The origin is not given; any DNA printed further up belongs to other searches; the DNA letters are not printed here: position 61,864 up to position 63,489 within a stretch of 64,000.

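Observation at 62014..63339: Cell-wall amidase (Amidase_3) fused to a T9SS C-terminal sorting domain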

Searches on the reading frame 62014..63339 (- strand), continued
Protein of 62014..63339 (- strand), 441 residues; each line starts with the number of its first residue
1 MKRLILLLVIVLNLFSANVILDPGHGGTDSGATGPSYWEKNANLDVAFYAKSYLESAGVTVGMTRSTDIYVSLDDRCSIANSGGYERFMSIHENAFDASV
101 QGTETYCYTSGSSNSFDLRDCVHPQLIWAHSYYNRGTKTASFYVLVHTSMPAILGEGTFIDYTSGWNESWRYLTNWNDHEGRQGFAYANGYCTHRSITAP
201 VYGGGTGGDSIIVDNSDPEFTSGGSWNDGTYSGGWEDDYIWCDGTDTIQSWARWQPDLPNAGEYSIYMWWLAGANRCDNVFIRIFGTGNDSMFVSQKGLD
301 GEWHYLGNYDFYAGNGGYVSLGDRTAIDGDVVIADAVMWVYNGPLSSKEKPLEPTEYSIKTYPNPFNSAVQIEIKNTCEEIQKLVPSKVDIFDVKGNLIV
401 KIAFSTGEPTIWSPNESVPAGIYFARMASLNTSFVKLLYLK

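Call 9: find_encoding_contigs(protein=window:62014-63339:-, flank=10000, max_places=6)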
Protein window:62014-63339:- (441 aa): 2 contigs read that carry it; 2 places shown.
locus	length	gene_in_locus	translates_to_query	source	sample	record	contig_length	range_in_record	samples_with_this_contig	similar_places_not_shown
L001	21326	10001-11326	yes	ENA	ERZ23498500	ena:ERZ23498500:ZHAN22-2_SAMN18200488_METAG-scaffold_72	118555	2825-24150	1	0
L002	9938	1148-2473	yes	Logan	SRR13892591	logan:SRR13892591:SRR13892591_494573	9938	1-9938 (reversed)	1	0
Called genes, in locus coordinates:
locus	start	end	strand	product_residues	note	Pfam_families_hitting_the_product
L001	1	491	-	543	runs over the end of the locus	PF18962:Por_Secre_tail (faint)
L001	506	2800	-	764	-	PF01841:Transglut_core (weak)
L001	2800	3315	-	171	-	PF10722:YbjN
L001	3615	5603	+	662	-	PF13884:Peptidase_S74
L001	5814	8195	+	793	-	PF13884:Peptidase_S74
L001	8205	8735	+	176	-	PF18962:Por_Secre_tail (weak)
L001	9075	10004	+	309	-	-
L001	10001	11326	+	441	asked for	PF01520:Amidase_3, PF25275:Golvesin_C, PF18962:Por_Secre_tail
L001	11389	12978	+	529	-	PF21959:DUF6923 (faint)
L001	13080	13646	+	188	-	-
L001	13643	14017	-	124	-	PF00903:Glyoxalase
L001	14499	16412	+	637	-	PF00133:tRNA-synt_1, PF01406:tRNA-synt_1e (weak), PF09334:tRNA-synt_1g, PF00133:tRNA-synt_1, PF19303:Anticodon_3 (weak), PF01588:tRNA_bind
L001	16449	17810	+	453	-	PF02826:2-Hacid_dh_C (faint), PF03446:NAD_binding_2, PF03721:UDPG_MGDP_dh_N, PF00984:UDPG_MGDP_dh, PF03720:UDPG_MGDP_dh_C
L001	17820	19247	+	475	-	PF13230:GATase_4, PF13522:GATase_6, PF13537:GATase_7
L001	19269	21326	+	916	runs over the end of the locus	PF01326:PPDK_N, PF00391:PEP-utilizers, PF02896:PEP-utilizers_C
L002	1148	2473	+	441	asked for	PF01520:Amidase_3, PF25275:Golvesin_C, PF18962:Por_Secre_tail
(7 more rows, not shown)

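Call 13: find_encoding_contigs(protein=P0003, flank=6000, max_places=1)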
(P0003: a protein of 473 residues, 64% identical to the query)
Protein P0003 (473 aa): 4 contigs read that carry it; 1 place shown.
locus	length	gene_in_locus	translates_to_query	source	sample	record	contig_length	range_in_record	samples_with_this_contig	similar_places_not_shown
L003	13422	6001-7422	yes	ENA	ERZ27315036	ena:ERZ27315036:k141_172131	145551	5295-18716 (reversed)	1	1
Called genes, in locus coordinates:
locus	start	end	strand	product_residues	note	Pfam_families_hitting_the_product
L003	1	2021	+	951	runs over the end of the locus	PF13860:FlgD_ig (faint), PF13585:CHU_C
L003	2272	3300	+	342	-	-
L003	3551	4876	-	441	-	-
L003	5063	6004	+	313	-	-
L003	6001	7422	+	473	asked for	PF01520:Amidase_3, PF25275:Golvesin_C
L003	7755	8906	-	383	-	PF13439:Glyco_transf_4, PF13579:Glyco_trans_4_4, PF20706:GT4-conflict (weak), PF00534:Glycos_transf_1, PF13692:Glyco_trans_1_4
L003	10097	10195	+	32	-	-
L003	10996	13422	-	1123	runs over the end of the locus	PF13517:FG-GAP_3 (faint), PF01839:FG-GAP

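Call 14: find_encoding_contigs(protein=P0010, flank=6000, max_places=1)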
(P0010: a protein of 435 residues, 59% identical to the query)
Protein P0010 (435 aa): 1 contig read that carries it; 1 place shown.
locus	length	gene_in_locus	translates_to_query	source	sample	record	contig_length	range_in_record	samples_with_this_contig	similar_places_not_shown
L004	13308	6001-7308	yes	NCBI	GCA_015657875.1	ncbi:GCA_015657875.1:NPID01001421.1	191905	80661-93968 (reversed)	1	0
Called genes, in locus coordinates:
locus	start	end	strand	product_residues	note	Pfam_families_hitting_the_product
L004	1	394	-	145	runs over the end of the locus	PF04361:DUF494 (weak)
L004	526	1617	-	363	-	PF00226:DnaJ, PF01556:DnaJ_C, PF00684:DnaJ_CXXCXGXG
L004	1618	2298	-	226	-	PF04298:Zn_peptidase_2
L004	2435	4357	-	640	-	PF00012:HSP70, PF06723:MreB_Mbl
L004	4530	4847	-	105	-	PF00011:HSP20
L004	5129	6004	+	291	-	-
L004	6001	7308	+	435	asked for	PF01520:Amidase_3, PF25275:Golvesin_C, PF18962:Por_Secre_tail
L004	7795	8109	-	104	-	PF01910:Thiamine_BP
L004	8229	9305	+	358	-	PF07894:SACK1 (faint), PF11495:TrmB_EBD_N (faint), PF13091:PLDc_2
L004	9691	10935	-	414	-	-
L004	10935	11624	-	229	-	PF02463:SMC_N, PF00005:ABC_tran, PF13304:AAA_21 (faint)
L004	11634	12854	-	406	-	PF12704:MacB_PCD, PF02687:FtsX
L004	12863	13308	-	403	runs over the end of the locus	PF12704:MacB_PCD, PF02687:FtsX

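Call 15: find_encoding_contigs(protein=P0027, flank=6000, max_places=1)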
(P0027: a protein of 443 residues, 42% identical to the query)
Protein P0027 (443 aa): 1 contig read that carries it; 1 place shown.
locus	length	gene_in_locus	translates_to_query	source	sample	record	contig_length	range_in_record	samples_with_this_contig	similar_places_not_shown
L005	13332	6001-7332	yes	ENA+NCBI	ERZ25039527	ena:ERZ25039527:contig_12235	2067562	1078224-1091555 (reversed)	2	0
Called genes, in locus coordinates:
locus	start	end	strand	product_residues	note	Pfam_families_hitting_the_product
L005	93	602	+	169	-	PF08241:Methyltransf_11, PF08242:Methyltransf_12, PF13649:Methyltransf_25, PF13847:Methyltransf_31 (weak), PF20922:Anamorsin_N (faint)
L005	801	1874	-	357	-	PF13641:Glyco_tranf_2_3 (weak), PF00535:Glycos_transf_2, PF13632:Glyco_trans_2_3 (weak)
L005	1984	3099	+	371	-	PF17170:DUF5128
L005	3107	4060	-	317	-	PF13367:PrsW-protease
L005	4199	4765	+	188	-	-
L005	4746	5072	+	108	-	PF13601:HTH_34, PF03551:PadR (weak)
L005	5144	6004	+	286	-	-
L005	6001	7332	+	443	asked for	PF01520:Amidase_3, PF25275:Golvesin_C, PF13860:FlgD_ig (weak)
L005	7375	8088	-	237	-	PF03551:PadR, PF10400:Vir_act_alpha_C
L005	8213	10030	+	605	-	PF01839:FG-GAP (faint), PF13517:FG-GAP_3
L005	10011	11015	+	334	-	PF07676:PD40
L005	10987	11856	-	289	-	-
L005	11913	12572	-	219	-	PF00702:Hydrolase, PF12710:HAD, PF13419:HAD_2, PF13242:Hydrolase_like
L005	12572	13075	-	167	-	PF00578:AhpC-TSA, PF08534:Redoxin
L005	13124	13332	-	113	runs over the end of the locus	-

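Call 16: find_encoding_contigs(protein=P0112, flank=6000, max_places=1)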
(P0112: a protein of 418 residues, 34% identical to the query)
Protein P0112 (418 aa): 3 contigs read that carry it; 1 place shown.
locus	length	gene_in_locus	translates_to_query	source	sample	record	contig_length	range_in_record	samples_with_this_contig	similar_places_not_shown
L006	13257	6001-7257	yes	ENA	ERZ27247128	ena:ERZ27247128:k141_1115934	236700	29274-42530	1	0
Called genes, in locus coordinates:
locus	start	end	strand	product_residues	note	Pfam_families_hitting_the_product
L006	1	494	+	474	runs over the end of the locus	PF01839:FG-GAP (faint), PF13517:FG-GAP_3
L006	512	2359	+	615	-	-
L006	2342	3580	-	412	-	PF09594:GT87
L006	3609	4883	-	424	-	-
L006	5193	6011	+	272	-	-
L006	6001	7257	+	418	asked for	PF01520:Amidase_3, PF25275:Golvesin_C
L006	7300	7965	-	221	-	PF20582:UPF0758_N (weak), PF04002:RadC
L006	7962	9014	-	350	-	PF21088:MS_channel_1st (weak), PF00924:MS_channel_2nd, PF21082:MS_channel_3rd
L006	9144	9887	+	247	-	PF10502:Peptidase_S26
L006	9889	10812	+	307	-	-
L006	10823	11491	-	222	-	PF02254:TrkA_N, PF02080:TrkA_C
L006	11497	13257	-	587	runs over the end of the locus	PF02386:TrkH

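Call 18: search_protein_families(library=pfam, proteins=[L001:9075-10001:+, L003:5063-6001:+, L004:5129-6001:+, L005:5144-6001:+, L006:5193-6008:+], max_evalue=10)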
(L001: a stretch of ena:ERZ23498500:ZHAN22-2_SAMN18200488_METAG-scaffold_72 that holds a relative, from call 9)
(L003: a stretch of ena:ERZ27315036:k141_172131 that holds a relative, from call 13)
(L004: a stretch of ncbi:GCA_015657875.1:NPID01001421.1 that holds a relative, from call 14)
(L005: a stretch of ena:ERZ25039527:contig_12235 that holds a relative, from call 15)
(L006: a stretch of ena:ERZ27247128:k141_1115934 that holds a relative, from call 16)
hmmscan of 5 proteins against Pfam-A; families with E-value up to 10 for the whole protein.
L001:9075-10001:+ (309 aa): 0 families

L003:5063-6001:+ (313 aa): 1 family
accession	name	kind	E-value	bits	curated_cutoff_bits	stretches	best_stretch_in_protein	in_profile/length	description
PF03478.24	Beta-prop_KIB1-4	-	0.0015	18.5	27.4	1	192-281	21-108/242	KIB1-4 beta-propeller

L004:5129-6001:+ (291 aa): 0 families

L005:5144-6001:+ (286 aa): 0 families

L006:5193-6008:+ (272 aa): 0 families

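Call 19: find_homologous_proteins(query=L001:9075-10001:+, max_evalue=0.001)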
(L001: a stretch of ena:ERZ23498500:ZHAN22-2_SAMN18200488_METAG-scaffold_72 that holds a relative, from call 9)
Query L001:9075-10001:+ (309 aa): 5 proteins with E <= 0.001 among 590 candidates.
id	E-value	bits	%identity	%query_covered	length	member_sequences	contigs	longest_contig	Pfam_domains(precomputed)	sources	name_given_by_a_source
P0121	5.6e-205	697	100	100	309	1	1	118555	-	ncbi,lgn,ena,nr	ncbi:hypothetical protein KAH81_00920 [bacterium]|nr:hypothetical protein [bacterium]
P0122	1.4e-80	289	44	100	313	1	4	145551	-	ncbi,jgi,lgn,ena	-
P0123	5.4e-80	287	44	100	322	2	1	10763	-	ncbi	ncbi:MAG: hypothetical protein ACP5G4_00415 [bacterium]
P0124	2.1e-78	282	47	97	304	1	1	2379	-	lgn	-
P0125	6.5e-77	277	45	97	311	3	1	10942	-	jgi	-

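Call 21: find_homologous_proteins(query=A1, max_evalue=0.001)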
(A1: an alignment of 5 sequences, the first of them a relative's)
Query A1 (5 sequences) (309 aa, profile of the alignment): 38 proteins with E <= 0.001 among 5140 candidates.
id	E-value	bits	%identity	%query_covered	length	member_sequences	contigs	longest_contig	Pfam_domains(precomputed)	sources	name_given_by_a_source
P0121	8.6e-133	460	100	100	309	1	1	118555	-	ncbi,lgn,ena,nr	ncbi:hypothetical protein KAH81_00920 [bacterium]|nr:hypothetical protein [bacterium]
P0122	3.2e-130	452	44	100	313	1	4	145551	-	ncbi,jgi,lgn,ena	-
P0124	6.6e-88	313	47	97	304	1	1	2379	-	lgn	-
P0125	2.9e-87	311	45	97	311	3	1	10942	-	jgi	-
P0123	1.7e-84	302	44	100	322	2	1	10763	-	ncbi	ncbi:MAG: hypothetical protein ACP5G4_00415 [bacterium]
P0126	5.7e-72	261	30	10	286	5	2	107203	-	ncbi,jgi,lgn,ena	-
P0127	8.4e-64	234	30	10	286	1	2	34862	-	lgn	-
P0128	1.8e-59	220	21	27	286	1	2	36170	-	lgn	-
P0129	1.3e-58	217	20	61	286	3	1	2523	-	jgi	jgi:hypothetical protein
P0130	5.1e-55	205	27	10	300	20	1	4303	-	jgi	-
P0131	6.1e-54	201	20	75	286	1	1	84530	-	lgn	-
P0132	4.6e-53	199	22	72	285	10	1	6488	-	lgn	-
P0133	1.1e-52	197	30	10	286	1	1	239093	-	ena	-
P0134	1.9e-50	190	30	10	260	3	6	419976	-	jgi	jgi:hypothetical protein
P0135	2.0e-46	177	19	47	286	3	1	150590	-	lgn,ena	-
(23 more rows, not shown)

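Call 36: predict_structure(alignment_id=A3)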
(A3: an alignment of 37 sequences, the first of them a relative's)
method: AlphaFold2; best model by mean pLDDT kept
length: 309 residues; sequences in the alignment: 37
mean_pLDDT: 89.5   pTM: 0.85
mean pLDDT of the five models: 89.5, 87.3, 87.2, 87.3, 87.1
residues with pLDDT >= 90: 217; 70-90: 73; 50-70: 16; < 50: 3
segments of 3 or more residues with pLDDT < 50: 12-14
pLDDT, mean of each block of 10 residues (from residue 1): 72 56 80 95 89 94 92 96 91 96 95 96 95 97 90 93 92 88 79 94 90 92 92 92 91 91 92 92 92 91 77
secondary structure, 60 per line:
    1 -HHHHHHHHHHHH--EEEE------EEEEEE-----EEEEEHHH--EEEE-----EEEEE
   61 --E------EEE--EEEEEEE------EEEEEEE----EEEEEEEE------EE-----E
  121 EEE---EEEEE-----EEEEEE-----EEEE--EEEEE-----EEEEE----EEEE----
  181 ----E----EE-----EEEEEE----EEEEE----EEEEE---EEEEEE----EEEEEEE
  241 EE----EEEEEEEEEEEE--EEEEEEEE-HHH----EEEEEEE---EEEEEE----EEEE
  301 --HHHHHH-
elements in order: H2-13 E16-19 E26-31 E37-41 E47-50 E56-60 E70-72 E75-81 E88-94 E99-106 E120-123 E127-131 E137-142 E148-151 E154-158 E164-168 E173-176 E197-202 E207-211 E216-220 E224-229 E234-242 E247-258 E261-268 E277-283 E287-292 E297-300 H303-308

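Call 38: predict_structure(alignment_id=A4)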
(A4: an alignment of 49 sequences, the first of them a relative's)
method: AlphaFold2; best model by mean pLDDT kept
length: 441 residues; sequences in the alignment: 49
mean_pLDDT: 86.0   pTM: 0.52
mean pLDDT of the five models: 86.0, 85.1, 84.5, 82.8, 81.6
residues with pLDDT >= 90: 231; 70-90: 154; 50-70: 42; < 50: 14
segments of 3 or more residues with pLDDT < 50: 204-207, 346-355
pLDDT, mean of each block of 10 residues (from residue 1): 85 83 95 89 95 90 96 98 96 76 93 98 95 92 98 93 71 82 95 94 60 93 92 83 86 93 91 92 93 89 88 91 91 95 55 51 69 69 67 92 81 87 82 77 71
secondary structure, 60 per line:
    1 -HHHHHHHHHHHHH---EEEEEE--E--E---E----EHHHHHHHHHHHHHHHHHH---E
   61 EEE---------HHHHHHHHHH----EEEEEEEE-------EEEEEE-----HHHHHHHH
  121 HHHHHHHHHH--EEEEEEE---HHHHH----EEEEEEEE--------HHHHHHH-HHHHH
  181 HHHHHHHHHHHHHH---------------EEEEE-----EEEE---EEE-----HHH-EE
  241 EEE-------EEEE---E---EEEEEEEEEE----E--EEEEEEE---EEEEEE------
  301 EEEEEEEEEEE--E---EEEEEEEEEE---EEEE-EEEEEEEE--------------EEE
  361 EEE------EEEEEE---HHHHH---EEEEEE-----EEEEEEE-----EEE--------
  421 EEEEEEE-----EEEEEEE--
elements in order: H2-14 E18-23 H39-56 E60-63 H73-82 E87-94 E102-107 H113-130 E133-139 H143-147 E152-159 H168-174 H176-194 E210-214 E220-223 E227-229 E239-243 E251-254 E262-271 E279-285 E289-294 E301-311 E318-327 E331-334 E336-343 E358-363 E370-375 H379-383 E387-392 E398-404 E410-412 E421-427 E433-439

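Call 40: search_protein_representatives(alignment_id=A3)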
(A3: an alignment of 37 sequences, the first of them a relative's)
Query: 37 sequences, 284 profile positions. Proteins with E-value up to 0.001 (for the whole library): 1626; up to 1e-10: 305; up to 1e-30: 20. The best 150 are listed.
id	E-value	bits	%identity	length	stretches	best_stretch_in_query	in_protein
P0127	1.8e-133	460.2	-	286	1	3-283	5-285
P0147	1.3e-119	414.6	-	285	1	4-283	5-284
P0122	2.2e-75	269.5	-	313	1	1-284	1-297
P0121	1.6e-71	256.9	-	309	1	3-283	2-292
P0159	4.2e-52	193.1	-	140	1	146-282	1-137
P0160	1.5e-49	184.7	-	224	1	92-275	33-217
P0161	6.2e-49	182.7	-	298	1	83-277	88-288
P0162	7.3e-46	172.7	-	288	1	65-277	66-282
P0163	7.5e-46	172.6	-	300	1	61-276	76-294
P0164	1.4e-44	168.4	-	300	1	72-276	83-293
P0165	8.0e-42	159.4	-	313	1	7-283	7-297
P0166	2.1e-41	158.1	-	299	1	94-276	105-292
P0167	2.1e-40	154.7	-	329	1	52-275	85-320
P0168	1.1e-37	145.9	-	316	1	4-283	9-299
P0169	1.4e-36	142.2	-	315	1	6-283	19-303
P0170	1.3e-35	139.1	-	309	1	42-276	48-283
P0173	9.7e-32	126.3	-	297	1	25-276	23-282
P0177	6.9e-26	107.1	-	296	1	25-276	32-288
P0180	5.1e-24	101.0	-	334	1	49-274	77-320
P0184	1.4e-21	93.0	-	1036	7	59-227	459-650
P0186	3.4e-20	88.4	-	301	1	9-255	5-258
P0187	5.1e-20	87.9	-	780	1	6-268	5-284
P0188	7.5e-20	87.3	-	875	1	10-217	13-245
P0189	1.7e-19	86.1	-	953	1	2-262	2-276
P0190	2.1e-19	85.9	-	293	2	56-263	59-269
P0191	6.2e-19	84.3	-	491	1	33-253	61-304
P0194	1.6e-18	83.0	-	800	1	39-273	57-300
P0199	6.8e-18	80.9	-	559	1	5-258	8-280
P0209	9.6e-17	77.1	-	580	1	30-262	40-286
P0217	2.6e-16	75.7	-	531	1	58-262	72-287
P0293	4.1e-14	68.5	-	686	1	100-278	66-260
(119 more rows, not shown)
